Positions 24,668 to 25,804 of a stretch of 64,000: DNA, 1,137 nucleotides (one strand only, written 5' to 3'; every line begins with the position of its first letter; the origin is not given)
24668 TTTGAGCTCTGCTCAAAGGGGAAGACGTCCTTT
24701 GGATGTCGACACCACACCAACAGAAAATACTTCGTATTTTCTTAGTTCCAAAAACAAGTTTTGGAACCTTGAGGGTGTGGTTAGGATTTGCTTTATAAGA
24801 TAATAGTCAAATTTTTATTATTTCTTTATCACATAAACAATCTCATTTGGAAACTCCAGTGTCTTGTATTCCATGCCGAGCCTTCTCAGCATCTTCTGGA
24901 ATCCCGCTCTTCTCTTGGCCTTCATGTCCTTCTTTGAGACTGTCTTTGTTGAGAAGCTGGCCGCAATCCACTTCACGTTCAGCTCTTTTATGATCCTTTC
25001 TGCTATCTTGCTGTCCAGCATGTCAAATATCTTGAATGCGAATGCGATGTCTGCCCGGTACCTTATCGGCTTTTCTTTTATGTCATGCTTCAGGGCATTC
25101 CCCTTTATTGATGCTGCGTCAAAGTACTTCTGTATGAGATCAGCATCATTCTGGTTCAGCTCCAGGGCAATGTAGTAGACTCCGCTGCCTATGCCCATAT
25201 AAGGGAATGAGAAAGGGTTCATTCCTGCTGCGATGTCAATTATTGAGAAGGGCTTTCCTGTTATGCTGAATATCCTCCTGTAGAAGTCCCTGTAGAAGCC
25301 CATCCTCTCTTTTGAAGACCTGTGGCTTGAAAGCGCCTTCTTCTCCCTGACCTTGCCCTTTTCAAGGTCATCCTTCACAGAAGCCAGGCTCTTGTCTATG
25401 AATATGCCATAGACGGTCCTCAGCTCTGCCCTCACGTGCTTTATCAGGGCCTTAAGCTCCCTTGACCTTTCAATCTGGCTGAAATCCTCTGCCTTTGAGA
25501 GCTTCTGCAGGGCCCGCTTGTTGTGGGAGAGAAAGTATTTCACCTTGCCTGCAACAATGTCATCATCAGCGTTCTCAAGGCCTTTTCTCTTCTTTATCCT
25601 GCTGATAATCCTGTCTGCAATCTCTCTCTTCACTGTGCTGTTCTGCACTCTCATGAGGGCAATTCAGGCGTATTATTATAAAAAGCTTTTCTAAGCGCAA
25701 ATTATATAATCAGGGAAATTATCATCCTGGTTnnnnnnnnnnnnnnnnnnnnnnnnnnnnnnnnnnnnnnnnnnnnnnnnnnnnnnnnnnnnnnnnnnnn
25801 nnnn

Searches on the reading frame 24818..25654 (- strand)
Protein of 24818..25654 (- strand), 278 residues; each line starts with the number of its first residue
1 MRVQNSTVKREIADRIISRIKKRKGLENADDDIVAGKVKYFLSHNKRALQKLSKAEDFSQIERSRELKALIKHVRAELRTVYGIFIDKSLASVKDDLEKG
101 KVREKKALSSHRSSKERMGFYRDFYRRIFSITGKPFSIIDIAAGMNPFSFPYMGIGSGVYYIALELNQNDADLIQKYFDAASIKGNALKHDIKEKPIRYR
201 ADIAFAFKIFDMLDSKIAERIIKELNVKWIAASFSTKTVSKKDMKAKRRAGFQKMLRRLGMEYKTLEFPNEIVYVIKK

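Call 55: search_protein_families(library=pfam, proteins=[window:24818-25654:-], max_evalue=0.0001)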
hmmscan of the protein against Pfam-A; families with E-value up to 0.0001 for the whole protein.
window:24818-25654:- (278 aa): 1 family
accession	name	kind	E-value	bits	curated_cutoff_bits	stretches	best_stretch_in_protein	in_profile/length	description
PF07091.17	FmrO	-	1.1e-19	71.4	27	1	96-275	69-255/255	Ribosomal RNA methyltransferase (FmrO)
